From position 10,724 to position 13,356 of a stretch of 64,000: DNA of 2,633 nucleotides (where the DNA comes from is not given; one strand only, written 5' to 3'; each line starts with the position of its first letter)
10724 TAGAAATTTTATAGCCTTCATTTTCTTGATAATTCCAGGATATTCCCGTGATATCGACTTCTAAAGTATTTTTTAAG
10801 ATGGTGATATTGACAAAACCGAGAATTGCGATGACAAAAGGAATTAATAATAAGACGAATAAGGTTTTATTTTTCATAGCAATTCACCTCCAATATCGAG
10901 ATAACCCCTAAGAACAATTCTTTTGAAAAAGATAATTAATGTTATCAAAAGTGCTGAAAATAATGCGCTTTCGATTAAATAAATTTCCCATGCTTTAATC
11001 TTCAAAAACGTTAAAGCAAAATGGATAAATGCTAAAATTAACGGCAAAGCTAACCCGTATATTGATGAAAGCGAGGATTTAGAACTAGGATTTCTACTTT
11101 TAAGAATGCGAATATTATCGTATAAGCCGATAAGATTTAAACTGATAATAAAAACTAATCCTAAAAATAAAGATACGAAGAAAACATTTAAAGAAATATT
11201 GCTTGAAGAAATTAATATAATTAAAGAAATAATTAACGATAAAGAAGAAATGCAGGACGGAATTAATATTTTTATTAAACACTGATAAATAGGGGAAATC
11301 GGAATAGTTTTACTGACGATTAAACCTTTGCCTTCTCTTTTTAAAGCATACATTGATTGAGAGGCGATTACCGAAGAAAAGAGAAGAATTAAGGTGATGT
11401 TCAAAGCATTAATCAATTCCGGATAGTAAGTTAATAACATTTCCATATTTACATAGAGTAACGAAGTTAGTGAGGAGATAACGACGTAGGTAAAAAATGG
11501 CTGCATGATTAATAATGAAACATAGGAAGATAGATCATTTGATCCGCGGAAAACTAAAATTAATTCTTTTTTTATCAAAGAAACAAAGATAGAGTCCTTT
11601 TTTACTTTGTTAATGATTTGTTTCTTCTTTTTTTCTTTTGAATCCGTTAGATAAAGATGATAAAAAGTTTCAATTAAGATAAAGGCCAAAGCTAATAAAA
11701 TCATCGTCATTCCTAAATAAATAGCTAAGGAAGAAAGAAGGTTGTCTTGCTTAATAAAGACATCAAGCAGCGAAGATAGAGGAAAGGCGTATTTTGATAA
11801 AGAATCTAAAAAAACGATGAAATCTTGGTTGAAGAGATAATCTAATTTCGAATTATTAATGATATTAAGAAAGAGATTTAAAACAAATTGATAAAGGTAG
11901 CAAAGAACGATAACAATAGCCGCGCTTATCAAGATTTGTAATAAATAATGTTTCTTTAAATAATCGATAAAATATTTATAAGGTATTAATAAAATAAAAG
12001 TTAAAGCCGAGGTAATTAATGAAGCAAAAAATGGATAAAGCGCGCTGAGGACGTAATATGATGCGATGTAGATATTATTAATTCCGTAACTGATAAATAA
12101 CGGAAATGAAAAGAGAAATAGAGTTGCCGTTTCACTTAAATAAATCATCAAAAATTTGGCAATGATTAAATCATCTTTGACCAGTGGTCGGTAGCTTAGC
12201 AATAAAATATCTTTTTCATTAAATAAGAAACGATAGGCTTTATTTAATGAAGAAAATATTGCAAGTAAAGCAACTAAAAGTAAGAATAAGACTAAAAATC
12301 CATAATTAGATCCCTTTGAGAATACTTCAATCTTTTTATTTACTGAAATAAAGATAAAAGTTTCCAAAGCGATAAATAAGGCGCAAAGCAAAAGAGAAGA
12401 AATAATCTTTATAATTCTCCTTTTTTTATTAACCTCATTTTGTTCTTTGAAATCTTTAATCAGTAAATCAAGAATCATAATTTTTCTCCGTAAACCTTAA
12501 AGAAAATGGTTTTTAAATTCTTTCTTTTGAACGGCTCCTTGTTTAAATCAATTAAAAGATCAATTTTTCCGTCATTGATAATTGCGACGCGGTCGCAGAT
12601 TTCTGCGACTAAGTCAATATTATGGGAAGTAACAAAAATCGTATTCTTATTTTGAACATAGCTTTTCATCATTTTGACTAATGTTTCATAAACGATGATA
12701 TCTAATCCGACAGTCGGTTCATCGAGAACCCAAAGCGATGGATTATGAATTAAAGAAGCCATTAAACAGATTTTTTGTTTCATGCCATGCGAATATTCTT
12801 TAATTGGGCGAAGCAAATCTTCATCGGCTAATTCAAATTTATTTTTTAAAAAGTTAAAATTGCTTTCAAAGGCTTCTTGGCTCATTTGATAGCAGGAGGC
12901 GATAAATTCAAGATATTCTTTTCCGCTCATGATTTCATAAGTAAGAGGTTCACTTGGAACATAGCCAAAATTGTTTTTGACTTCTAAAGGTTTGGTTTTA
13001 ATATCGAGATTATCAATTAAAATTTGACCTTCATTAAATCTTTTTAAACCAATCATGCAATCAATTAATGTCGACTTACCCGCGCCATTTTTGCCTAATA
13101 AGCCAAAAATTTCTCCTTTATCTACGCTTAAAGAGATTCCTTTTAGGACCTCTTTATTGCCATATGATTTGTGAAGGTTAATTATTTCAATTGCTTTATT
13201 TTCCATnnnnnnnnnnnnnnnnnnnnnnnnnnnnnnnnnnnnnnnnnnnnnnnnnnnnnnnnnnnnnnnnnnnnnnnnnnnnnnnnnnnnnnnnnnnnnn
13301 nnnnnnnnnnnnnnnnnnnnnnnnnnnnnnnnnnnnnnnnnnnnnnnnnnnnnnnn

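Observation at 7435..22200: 11-gene, tightly coupled minus-strand operon of secreted beta-helix proteins, TasA-like proteins, a SipW-type peptidase, an ABC transporter and a membrane McrB-like NTPase: candidate undescribed surface-structure assembly locus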

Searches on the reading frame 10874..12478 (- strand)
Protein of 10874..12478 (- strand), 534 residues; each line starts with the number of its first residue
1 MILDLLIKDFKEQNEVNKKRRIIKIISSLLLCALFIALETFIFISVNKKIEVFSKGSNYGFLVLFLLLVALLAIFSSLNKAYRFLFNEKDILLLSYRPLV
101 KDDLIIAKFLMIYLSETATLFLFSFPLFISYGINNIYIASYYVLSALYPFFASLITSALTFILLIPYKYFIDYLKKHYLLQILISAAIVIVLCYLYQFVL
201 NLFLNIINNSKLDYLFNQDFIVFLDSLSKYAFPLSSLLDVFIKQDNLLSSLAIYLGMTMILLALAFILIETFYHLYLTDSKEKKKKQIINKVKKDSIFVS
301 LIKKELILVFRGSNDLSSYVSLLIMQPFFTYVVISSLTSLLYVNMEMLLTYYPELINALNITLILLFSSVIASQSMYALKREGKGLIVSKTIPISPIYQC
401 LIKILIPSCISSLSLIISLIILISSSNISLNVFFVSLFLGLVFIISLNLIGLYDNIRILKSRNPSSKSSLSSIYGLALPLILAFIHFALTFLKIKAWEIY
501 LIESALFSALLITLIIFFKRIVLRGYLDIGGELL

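Call 4: search_protein_families(library=pfam, proteins=[window:10874-12478:-], max_evalue=0.1)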
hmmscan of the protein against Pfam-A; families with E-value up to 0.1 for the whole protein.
window:10874-12478:- (534 aa): 1 family
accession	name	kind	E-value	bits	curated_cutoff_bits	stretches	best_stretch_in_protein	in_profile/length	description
PF16949.11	ABC_tran_2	-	2.7e-06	26.9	25.7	1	22-505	12-499/542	Putative ATP-binding cassette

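Call 5: search_protein_families(library=ncbifam, proteins=[window:10874-12478:-], max_evalue=0.1)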
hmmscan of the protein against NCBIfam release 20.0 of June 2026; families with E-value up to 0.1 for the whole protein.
window:10874-12478:- (534 aa): 0 families

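Call 9: search_protein_families(library=padloc, proteins=[window:10874-12478:-], max_evalue=0.01)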
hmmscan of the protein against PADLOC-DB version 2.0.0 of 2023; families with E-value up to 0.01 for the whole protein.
window:10874-12478:- (534 aa): 0 families

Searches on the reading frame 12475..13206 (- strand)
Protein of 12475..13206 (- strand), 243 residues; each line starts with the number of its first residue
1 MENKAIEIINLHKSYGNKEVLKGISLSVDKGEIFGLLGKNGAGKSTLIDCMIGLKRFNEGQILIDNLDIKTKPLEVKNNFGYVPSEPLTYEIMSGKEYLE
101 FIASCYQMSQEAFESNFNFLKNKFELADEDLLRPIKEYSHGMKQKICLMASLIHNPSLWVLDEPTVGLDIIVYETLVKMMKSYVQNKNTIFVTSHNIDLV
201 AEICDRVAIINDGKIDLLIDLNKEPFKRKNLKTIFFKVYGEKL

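Call 4: search_protein_families(library=pfam, proteins=[window:12475-13206:-], max_evalue=0.1)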
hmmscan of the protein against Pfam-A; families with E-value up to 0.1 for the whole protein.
window:12475-13206:- (243 aa): 8 families
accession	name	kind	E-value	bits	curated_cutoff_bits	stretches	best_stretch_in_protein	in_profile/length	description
PF00005.33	ABC_tran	-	5.5e-27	95.5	25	1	21-165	1-136/137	ABC transporter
PF13304.12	AAA_21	-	1.1e-13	52.4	27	2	127-199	227-302/304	AAA domain, putative AbiEii toxin, Type IV TA system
PF13555.12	AAA_29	-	7.4e-05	22.9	27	1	25-52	16-43/61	P-loop containing region of AAA domain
PF02463.25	SMC_N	-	0.00012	22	40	0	12-51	10-44/220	RecF/RecN/SMC N terminal domain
PF13476.12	AAA_23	-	0.00076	20.6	27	1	26-51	17-39/201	AAA domain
PF13175.12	AAA_15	-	0.016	15.3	32.1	0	33-72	25-68/374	AAA ATPase domain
PF03193.22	RsgA_GTPase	-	0.053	13.8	30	1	17-58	93-133/174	RsgA GTPase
PF03308.22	MeaB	-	0.06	12.8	23.1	1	16-52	18-54/273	Methylmalonyl Co-A mutase-associated GTPase MeaB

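Call 5: search_protein_families(library=ncbifam, proteins=[window:12475-13206:-], max_evalue=0.1)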
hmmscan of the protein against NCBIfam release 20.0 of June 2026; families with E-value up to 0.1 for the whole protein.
window:12475-13206:- (243 aa): 195 families (the best 25 are shown)
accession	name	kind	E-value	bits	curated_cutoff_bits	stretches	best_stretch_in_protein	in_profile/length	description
TIGR01188.1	drrA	subfamily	1.8e-51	175.3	312.45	1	13-215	1-202/302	daunorubicin resistance ABC transporter, ATP-binding protein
TIGR03522.1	GldA_ABC_ATP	equivalog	2.5e-46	158.5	402.6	1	6-217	3-212/301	gliding motility-associated ABC transporter ATP-binding subunit GldA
TIGR03740.1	galliderm_ABC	subfamily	1.9e-41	142.2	309.75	1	7-238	2-221/223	lantibiotic protection ABC transporter ATP-binding subunit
TIGR04406.1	LPS_export_lptB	equivalog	4.1e-37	127.7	240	1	7-215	3-213/239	LPS export ABC transporter ATP-binding protein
NF033858.1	ABC2_perm_RbbA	equivalog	2.1e-36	125.2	1050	1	3-228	264-487/909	ribosome-associated ATPase/putative transporter RbbA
TIGR03864.1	PQQ_ABC_ATP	hypoth_equivalog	3e-36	125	302.25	1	5-216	1-211/236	ABC transporter, ATP-binding subunit, PQQ-dependent alcohol dehydrogenase system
NF047565.1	PSM_export_PmtA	equivalog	6e-35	120.9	350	1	5-217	2-208/282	phenol-soluble modulin export ABC transporter ATP-binding protein PmtA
NF010059.0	PRK13536.1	equivalog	2.4e-33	115.3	549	1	2-214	40-251/342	nodulation factor ABC transporter ATP-binding protein NodI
TIGR01288.1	nodI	equivalog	2.6e-32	112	424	1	3-214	2-212/303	nodulation factor ABC transporter ATP-binding protein NodI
TIGR04521.1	ECF_ATPase_2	equivalog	6e-32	110.8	330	1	12-226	12-233/279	energy-coupling factor transporter ATPase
NF010060.0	PRK13537.1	equivalog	9.5e-32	110.1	521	1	3-214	13-223/314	nodulation factor ABC transporter ATP-binding protein NodI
TIGR03410.1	urea_trans_UrtE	equivalog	1.2e-30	106.7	285.8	1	7-216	2-211/230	urea ABC transporter ATP-binding subunit UrtE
NF000355.4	ribo_prot_ABC_F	equivalog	2.6e-30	105.7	380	1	6-216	3-193/499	ribosomal protection-like ABC-F family protein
TIGR03375.1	type_I_sec_LssB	subfamily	4e-29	101.4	693.1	1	10-215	470-679/696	type I secretion system permease/ATPase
NF011967.0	PRK15439.1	equivalog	6.4e-29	100.7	586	1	5-217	11-220/510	autoinducer 2 ABC transporter ATP-binding protein LsrA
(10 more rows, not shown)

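Call 9: search_protein_families(library=padloc, proteins=[window:12475-13206:-], max_evalue=0.01)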
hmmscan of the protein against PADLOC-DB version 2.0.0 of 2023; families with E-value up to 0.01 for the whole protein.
window:12475-13206:- (243 aa): 28 families (the best 25 are shown)
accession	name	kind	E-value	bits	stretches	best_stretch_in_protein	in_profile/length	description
PDLC04135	mad3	-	5e-29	100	2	120-212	226-339/374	mads_3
PDLC02980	AriA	-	5.8e-14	50.8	2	128-200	228-303/304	-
PDLC04175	HEC-01A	-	1.7e-08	31.9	1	128-203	239-315/363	-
PDLC02335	AbiLi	-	1.8e-08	31.8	1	34-201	79-242/326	AbiLi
PDLC04140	mad8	-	2e-08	32.1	1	16-198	12-235/314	mads_8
PDLC04177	HEC-01A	-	2.5e-08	31.4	1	78-207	218-347/393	-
PDLC04176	HEC-01A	-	9e-08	29.8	1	138-201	256-322/371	-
PDLC02914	ATPase-Toprim_I-B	-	1.5e-06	25.7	1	24-58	18-46/443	-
PDLC04182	HEC-01A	-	1.1e-05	22.6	0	32-51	32-51/406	-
PDLC04164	AriA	-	1.4e-05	22.8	0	129-202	163-238/253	-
PDLC04174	HEC-01A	-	3.8e-05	21.1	1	128-203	137-215/264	-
PDLC04541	PDC-M25A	-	5.6e-05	20.4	0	135-196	248-306/380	-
PDLC04391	PDC-M07A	-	0.00011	19.3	0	35-72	25-62/412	-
PDLC04180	HEC-01A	-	0.00032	18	1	137-202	254-323/382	-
PDLC03878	NsnB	-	0.00052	17.9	0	36-70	26-58/345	-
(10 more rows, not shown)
